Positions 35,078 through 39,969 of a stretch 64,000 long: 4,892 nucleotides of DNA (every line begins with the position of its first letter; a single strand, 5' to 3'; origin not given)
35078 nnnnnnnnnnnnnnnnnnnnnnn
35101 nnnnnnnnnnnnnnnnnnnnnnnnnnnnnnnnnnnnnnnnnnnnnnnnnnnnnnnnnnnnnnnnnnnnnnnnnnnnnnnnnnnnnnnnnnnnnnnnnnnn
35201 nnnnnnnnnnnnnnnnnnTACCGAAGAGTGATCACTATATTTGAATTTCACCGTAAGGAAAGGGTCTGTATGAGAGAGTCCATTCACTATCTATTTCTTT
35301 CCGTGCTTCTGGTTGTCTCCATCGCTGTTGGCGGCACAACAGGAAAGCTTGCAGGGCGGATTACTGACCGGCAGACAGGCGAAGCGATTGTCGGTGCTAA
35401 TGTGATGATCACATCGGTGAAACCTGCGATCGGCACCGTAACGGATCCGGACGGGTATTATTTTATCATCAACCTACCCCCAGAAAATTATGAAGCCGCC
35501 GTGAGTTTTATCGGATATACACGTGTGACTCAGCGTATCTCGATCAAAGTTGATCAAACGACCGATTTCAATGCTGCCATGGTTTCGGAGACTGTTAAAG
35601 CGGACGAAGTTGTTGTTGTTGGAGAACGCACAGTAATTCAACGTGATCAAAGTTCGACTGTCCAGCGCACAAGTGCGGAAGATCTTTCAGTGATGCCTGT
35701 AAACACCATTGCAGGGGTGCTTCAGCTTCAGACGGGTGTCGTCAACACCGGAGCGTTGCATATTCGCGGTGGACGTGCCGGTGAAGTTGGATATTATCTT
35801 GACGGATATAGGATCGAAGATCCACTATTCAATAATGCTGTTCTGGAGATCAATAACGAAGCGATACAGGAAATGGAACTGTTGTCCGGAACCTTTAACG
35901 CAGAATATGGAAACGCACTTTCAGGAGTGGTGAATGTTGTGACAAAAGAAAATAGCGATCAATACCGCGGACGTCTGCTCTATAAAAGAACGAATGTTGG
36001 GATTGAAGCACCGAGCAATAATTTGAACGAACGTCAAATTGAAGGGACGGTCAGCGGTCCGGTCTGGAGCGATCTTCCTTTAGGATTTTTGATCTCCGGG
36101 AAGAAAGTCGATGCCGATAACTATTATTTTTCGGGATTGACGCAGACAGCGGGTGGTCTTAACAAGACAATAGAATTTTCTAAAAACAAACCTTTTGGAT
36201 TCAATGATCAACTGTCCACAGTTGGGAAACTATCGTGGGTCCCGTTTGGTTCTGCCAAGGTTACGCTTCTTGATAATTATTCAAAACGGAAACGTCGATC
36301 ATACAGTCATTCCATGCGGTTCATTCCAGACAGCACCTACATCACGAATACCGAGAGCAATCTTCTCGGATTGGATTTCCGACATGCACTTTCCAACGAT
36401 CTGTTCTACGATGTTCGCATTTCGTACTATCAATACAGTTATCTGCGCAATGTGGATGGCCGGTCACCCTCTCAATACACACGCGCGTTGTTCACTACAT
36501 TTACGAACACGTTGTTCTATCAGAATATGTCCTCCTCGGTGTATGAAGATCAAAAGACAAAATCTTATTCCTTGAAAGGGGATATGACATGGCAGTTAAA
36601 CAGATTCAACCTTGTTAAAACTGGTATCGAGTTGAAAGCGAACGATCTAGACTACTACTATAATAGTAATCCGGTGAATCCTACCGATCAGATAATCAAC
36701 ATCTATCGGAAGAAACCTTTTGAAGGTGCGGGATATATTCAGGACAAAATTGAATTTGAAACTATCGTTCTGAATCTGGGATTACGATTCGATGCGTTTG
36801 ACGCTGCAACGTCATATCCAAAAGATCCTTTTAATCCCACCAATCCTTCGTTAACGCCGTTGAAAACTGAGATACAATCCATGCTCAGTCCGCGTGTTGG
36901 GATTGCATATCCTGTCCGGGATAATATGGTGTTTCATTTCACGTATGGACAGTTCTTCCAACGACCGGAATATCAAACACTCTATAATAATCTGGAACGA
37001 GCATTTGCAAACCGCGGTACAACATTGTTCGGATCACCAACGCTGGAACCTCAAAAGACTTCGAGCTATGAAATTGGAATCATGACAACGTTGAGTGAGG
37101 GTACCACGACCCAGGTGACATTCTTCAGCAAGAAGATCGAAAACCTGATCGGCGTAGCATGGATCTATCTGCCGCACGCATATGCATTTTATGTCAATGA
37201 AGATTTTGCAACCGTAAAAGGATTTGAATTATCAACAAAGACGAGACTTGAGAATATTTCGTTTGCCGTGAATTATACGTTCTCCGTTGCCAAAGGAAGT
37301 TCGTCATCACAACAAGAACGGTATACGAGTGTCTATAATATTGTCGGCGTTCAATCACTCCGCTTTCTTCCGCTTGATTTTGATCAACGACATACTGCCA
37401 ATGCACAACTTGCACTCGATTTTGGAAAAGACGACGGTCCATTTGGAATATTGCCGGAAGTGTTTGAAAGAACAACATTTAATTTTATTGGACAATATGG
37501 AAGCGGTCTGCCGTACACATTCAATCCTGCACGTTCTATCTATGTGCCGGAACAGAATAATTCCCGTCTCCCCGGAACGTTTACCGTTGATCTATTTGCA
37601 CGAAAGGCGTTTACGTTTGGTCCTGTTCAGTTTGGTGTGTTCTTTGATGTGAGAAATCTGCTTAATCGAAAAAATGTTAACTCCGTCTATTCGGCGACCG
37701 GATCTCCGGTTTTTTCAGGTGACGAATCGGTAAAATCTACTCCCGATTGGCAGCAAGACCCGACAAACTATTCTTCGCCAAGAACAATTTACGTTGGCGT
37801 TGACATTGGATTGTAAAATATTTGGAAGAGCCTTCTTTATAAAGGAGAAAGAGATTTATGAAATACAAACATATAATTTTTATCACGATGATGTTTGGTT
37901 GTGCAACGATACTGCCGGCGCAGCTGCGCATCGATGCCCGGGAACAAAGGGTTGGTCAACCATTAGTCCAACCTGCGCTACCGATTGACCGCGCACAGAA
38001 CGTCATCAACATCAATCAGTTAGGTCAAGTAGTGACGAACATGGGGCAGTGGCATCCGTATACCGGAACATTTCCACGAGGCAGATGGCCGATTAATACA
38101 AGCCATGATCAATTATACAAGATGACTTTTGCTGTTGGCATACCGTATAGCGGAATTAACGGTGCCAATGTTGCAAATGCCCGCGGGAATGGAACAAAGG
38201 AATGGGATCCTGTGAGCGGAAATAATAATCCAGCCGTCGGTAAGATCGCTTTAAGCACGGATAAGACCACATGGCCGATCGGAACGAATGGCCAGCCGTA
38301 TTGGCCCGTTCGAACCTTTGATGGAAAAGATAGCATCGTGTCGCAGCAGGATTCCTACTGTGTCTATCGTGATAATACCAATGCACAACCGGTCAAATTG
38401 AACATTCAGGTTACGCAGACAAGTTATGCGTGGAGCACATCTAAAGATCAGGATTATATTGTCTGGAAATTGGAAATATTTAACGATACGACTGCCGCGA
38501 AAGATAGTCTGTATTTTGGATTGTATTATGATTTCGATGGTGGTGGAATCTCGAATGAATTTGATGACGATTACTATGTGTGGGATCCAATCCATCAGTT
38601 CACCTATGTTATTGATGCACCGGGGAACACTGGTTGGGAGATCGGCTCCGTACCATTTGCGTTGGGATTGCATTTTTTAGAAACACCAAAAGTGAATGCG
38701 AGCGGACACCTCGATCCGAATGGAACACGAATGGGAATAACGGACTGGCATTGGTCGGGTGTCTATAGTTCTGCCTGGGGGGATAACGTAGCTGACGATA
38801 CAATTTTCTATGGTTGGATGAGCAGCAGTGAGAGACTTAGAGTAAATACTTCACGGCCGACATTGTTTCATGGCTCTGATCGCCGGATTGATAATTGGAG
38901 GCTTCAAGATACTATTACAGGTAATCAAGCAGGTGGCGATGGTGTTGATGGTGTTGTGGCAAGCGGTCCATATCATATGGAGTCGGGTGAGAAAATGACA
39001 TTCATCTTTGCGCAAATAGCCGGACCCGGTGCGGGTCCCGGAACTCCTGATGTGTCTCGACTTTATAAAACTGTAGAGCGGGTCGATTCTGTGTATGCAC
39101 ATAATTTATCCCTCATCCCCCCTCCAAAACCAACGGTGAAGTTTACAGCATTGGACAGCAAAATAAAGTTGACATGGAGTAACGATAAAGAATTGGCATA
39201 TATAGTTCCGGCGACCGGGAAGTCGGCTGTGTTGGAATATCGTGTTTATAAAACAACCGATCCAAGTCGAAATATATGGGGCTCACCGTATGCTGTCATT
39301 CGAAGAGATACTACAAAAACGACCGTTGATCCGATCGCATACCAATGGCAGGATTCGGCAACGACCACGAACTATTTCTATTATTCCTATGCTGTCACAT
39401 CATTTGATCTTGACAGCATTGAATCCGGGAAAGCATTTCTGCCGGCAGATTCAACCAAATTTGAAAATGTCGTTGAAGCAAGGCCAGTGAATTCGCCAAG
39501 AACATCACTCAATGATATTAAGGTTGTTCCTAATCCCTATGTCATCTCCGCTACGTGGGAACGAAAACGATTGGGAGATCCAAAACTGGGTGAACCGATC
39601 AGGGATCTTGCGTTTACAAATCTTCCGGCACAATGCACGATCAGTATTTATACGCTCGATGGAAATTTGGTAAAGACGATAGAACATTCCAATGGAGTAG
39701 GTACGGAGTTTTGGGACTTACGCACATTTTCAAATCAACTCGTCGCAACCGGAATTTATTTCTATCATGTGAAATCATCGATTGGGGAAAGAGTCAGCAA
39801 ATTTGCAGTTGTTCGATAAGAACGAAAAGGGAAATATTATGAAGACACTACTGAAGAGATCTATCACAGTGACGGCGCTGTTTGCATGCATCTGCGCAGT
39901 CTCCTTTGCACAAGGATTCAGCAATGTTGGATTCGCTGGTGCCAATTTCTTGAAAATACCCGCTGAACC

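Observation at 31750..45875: PUL-like locus without SusC/SusD, coupled to TonB and T9SS and built around two cyanophycinases: candidate extracellular cyanophycin utilisation system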

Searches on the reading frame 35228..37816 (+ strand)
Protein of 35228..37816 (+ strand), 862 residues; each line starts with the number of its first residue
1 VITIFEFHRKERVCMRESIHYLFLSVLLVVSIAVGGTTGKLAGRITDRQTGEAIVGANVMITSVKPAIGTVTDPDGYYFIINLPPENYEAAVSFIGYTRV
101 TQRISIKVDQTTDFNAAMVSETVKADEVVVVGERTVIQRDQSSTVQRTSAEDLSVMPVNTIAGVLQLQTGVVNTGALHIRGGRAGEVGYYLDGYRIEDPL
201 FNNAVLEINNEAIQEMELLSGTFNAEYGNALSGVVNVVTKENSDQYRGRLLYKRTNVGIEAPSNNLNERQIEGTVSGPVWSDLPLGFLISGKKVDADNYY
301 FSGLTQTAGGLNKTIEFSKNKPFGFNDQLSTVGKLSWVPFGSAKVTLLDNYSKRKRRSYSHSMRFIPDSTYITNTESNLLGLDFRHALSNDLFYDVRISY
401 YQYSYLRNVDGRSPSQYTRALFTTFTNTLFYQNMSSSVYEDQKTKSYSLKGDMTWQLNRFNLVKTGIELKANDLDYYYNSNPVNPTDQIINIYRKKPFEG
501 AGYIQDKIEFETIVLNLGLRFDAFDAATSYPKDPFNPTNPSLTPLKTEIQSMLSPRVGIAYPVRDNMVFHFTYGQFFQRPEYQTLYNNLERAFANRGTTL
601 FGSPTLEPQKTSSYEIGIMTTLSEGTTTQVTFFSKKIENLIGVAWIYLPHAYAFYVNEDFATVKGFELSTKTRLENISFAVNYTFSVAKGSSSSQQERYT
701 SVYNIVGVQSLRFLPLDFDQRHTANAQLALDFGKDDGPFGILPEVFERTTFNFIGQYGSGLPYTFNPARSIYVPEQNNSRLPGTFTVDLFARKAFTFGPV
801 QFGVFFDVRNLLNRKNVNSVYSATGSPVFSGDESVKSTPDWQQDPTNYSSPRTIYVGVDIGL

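Call 3: search_protein_families(library=pfam, proteins=[window:35228-37816:+], max_evalue=0.01)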
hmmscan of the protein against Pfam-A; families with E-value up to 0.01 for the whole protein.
window:35228-37816:+ (862 aa): 4 families
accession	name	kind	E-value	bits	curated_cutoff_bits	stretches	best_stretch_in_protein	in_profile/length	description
PF00593.30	TonB_dep_Rec_b-barrel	-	3.7e-32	113.2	27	1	350-811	36-436/436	TonB dependent receptor-like, beta-barrel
PF13715.12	CarbopepD_reg_2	-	9.4e-19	67.7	32.2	1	42-130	2-88/88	CarboxypepD_reg-like domain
PF13620.12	CarboxypepD_reg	-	3.5e-16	59.7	32.3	1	41-118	2-81/82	Carboxypeptidase regulatory-like domain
PF07715.20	Plug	-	2.8e-08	34.7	23.9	1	138-234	2-107/107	TonB-dependent Receptor Plug Domain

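Call 4: search_protein_families(library=ncbifam, proteins=[window:35228-37816:+], max_evalue=0.01)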
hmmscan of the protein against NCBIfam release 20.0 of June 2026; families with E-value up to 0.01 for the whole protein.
window:35228-37816:+ (862 aa): 14 families
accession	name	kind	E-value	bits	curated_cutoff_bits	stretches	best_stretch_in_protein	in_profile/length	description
TIGR01785.1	TonB-hemin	subfamily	4.9e-27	94.7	316.85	1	133-705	21-578/677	TonB-dependent heme/hemoglobin receptor family protein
TIGR04056.1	OMP_RagA_SusC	subfamily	1.4e-19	70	368.25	1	40-169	2-122/981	SusC/RagA family TonB-linked outer membrane protein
TIGR01779.1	TonB-B12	equivalog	2e-15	56.3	599.7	2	559-693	393-511/614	TonB-dependent vitamin B12 receptor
NF010010.0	PRK13483.1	equivalog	1.7e-12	46.2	927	2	552-688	403-548/660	ligand-gated channel protein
NF010012.0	PRK13486.1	equivalog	1.3e-11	43.6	924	1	551-689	415-553/696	TonB-dependent receptor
NF010011.0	PRK13484.1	equivalog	1.8e-10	39.8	1197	1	552-735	416-596/682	IreA family TonB-dependent siderophore receptor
NF007478.2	PRK10064.1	equivalog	4.9e-10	38.3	745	2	124-255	28-173/663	catecholate siderophore receptor CirA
NF052345.1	S_layer_anammox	exception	3e-08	31.5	1400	1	36-155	1310-1427/1596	Kustd1514 family S-layer glycoprotein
NF041535.1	TonB_rec_PqqU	equivalog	8.2e-07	27.7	1200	1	187-243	77-133/676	TonB-dependent receptor PqqU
NF010048.1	PRK13524.1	subfamily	1.4e-06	27.1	493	1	210-303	145-236/744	FepA family TonB-dependent siderophore receptor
NF010038.0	PRK13513.1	equivalog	2.4e-06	26.4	942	1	211-293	135-214/659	ligand-gated channel protein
NF049946.1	TonB_dep_CU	exception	2.8e-06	25.9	700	1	470-693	372-580/683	TonB-dependent receptor, CU motif-type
NF010051.0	PRK13528.1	subfamily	4.5e-05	21.9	583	1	210-298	141-228/727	FepA family TonB-dependent siderophore receptor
NF053590.1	TonB_dep_TOL0244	equivalog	0.0028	16.3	645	0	191-251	87-150/604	TOL_0244 family TonB-dependent receptor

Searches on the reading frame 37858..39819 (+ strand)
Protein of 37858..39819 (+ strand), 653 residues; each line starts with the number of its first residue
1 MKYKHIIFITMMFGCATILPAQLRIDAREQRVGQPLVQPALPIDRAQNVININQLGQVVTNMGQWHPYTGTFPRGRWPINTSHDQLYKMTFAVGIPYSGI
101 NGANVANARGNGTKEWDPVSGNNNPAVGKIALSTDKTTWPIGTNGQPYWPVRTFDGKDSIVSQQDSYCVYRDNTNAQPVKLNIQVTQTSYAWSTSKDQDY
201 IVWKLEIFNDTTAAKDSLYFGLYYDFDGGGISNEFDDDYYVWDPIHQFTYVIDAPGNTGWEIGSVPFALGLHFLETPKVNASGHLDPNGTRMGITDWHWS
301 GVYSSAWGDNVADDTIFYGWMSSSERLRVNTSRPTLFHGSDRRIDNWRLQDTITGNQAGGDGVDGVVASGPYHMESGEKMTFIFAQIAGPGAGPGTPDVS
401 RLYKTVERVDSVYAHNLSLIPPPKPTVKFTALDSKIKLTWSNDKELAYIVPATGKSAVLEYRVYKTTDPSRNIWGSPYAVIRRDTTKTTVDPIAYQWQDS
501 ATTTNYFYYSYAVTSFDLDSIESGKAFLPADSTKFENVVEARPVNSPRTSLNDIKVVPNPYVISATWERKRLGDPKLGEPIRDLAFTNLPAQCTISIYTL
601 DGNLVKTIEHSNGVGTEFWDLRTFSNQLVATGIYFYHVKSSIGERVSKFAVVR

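Call 3: search_protein_families(library=pfam, proteins=[window:37858-39819:+], max_evalue=0.01)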
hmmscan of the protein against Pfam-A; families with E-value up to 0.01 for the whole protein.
window:37858-39819:+ (653 aa): 0 families

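Call 4: search_protein_families(library=ncbifam, proteins=[window:37858-39819:+], max_evalue=0.01)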
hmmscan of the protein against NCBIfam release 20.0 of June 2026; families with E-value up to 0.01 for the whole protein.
window:37858-39819:+ (653 aa): 2 families
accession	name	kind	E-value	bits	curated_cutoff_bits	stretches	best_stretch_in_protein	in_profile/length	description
NF052228.1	T9SS_PorZ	equivalog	1.9e-05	23.3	260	1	587-653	691-757/757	type IX secretion system anionic LPS delivery protein PorZ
TIGR04183.1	Por_Secre_tail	domain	4.2e-05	23.4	23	1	587-650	15-70/72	T9SS type A sorting domain-containing protein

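Call 36: find_homologous_proteins(query=window:37858-39819:+, max_evalue=0.00001)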
Query window:37858-39819:+ (653 aa): 114 proteins with E <= 0.00001 among 6774 candidates.
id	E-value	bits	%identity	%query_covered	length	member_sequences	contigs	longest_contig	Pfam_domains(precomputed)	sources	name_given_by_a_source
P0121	0.0e+0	1535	100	100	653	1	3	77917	-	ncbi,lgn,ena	-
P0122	0.0e+0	1287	82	100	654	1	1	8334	-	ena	-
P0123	0.0e+0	1214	79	100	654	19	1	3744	-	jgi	-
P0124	0.0e+0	1209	78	100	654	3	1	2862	-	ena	-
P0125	0.0e+0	1193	77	100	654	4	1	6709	-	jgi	jgi:hypothetical protein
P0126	0.0e+0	1193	78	100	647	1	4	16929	-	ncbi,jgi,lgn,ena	-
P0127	0.0e+0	1164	76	97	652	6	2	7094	-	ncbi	-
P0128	0.0e+0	1157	76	100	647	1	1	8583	-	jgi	jgi:hypothetical protein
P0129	0.0e+0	1156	74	100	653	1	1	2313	-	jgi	jgi:hypothetical protein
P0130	0.0e+0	1104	75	97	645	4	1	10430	-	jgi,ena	-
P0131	0.0e+0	1085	73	98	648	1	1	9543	-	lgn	-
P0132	0.0e+0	1081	71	100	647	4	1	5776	-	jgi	jgi:hypothetical protein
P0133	0.0e+0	1066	71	100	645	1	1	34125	-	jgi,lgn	jgi:hypothetical protein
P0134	0.0e+0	1059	69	100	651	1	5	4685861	-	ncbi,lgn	-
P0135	0.0e+0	1037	70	97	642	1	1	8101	-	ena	-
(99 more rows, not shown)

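Call 55: predict_structure(alignment_id=A2)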
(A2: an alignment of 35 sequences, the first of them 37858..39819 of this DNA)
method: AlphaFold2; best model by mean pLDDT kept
length: 653 residues; sequences in the alignment: 35
mean_pLDDT: 77.4   pTM: 0.66
mean pLDDT of the five models: 77.4, 76.2, 76.0, 75.1, 75.1
residues with pLDDT >= 90: 213; 70-90: 244; 50-70: 128; < 50: 68
segments of 3 or more residues with pLDDT < 50: 16-51, 70-74, 231-233, 256-258, 561-580
pLDDT, mean of each block of 10 residues (from residue 1): 69 53 36 38 39 52 60 55 71 81 77 71 69 75 78 62 76 83 88 76 92 93 75 63 93 58 69 96 96 95 77 88 92 89 92 70 87 96 88 62 89 79 88 90 90 83 85 87 91 91 70 87 74 73 88 80 41 40 82 95 94 88 82 93 93 72
secondary structure, 60 per line:
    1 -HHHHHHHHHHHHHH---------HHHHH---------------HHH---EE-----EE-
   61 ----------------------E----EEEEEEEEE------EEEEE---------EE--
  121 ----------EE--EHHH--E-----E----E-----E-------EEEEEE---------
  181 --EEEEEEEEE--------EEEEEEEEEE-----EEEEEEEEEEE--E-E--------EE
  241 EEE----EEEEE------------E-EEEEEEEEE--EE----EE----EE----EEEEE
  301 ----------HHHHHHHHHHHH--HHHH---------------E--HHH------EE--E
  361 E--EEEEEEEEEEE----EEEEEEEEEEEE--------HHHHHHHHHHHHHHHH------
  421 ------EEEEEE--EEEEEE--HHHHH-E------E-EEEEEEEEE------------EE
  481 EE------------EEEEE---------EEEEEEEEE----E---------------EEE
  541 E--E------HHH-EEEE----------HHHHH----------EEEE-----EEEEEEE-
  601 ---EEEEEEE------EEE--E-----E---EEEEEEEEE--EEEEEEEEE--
elements in order: H2-15 H25-29 E88-96 E103-107 E166-171 E183-191 E200-209 E215-225 E239-243 E248-252 E267-275 E296-300 H311-322 H325-328 E364-374 E379-390 H399-414 E427-432 E435-440 H443-447 E458-466 E479-482 E495-499 E509-517 E538-541 E555-558 H569-573 E584-587 E593-599 E604-610 E617-619 E632-640 E643-651

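Call 63: fold_search(model_id=the predicted structure, library=pdb)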
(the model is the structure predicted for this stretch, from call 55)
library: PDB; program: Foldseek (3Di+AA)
matches with E <= 10: 911; with E <= 0.001: 77
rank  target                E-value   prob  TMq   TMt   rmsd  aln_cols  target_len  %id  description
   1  2vkw_B                1.2e-06  1.00  0.11  0.32  16.0       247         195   10  Human NCAM, FN3 domains 1 and 2 (released 2008-02-26)
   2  7zhj_b                2.1e-06  1.00  0.12  0.09  22.8       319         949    9  Tail tip of siphophage T5 : tip proteins (released 2023-02-08)
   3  2vkx_B                2.8e-06  1.00  0.11  0.32  15.3       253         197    9  Human NCAM, FN3 domains 1 and 2, M610R mutant (released 2008-02-26)
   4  8hqz_A                3.3e-06  1.00  0.12  0.09  22.4       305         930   10  Baseplate of DT57C bacteriophage in the full state (released 2023-12-13)
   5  6tpw                  3.6e-06  0.99  0.13  0.21  24.7       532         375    9  Crystal structures of FNIII domain one through four of the human leucocyte common antigen-related protein ( LAR) (released 2020-05-13)
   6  2vkx_E                7.8e-06  1.00  0.12  0.34  15.6       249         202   10  Human NCAM, FN3 domains 1 and 2, M610R mutant (released 2008-02-26)
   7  2vkx_A                8.6e-06  1.00  0.13  0.35  15.3       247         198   11  Human NCAM, FN3 domains 1 and 2, M610R mutant (released 2008-02-26)
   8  2jll                  9.6e-06  0.98  0.13  0.20  21.9       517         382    7  Crystal structure of NCAM2 IgIV-FN3II (released 2009-11-17)
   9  5z06_B                1.0e-05  1.00  0.12  0.12  15.8       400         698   12  Crystal structure of beta-1,2-glucanase from Parabacteroides distasonis (released 2018-05-30)
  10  7c7u_A                1.2e-05  0.96  0.13  0.15  19.4       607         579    8  Biofilm associated protein - BSP domain (released 2021-05-12)
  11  3f7q_A                1.3e-05  1.00  0.11  0.28  14.1       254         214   13  First pair of Fibronectin type III domains and part of the connecting segment of the integrin beta4 (released 2009-03-10)
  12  2vkw_A                1.7e-05  1.00  0.12  0.32  15.7       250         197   10  Human NCAM, FN3 domains 1 and 2 (released 2008-02-26)
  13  5n47_B                1.8e-05  1.00  0.13  0.35  14.4       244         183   11  Structure of Anticalin N7E in complex with the three-domain fragment Fn7B8 of human oncofetal fibronectin (released 2018-02-14)
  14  8hnu_A                2.1e-05  1.00  0.22  0.15  17.2       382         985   10  Cellodextrin phosphorylase stable variant from Clostridium thermocellum (released 2023-12-13)
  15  8xi1_A                2.2e-05  1.00  0.22  0.16  16.7       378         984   10  Cellodextrin phosphorylase from Clostridium thermocellum mutant - all cysteine residues were substituted with serines (released 2024-12-25)
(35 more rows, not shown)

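Call 94: search_protein_families(library=pfam, alignment_id=A2, max_evalue=1)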
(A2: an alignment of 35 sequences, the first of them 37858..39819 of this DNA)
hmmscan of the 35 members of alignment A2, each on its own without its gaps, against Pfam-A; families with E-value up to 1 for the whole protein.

A. member 1, window:37858-39819:+ (653 aa): 1 family
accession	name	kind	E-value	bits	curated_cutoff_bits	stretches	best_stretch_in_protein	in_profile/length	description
PF18962.6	Por_Secre_tail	-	0.017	15.9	27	1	592-651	21-75/75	Secretion system C-terminal sorting domain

B. families by the number of members that match (of 35 scanned): 11 families
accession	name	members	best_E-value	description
PF18962.6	Por_Secre_tail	19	0.00018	Secretion system C-terminal sorting domain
PF13585.12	CHU_C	18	0.0011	CHU_C Type IX secretion signal domain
PF13860.13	FlgD_ig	4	0.0056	FlgD Ig-like domain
PF05964.19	FYRN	4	0.051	F/Y-rich N-terminus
PF14998.11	Ripply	1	0.011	Transcription Regulator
PF03995.18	Inhibitor_I36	1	0.052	Peptidase inhibitor family I36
PF17015.10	DUF5094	1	0.067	Domain of unknown function (DUF5094)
PF21158.3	flgK_1st_1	1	0.075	Flagellar hook-associated protein 1, D2-like domain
PF01133.22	ER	1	0.13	Enhancer of rudimentary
PF14084.11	DUF4264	1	0.24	Protein of unknown function (DUF4264)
PF01603.26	B56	1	0.29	Protein phosphatase 2A regulatory B subunit (B56 family)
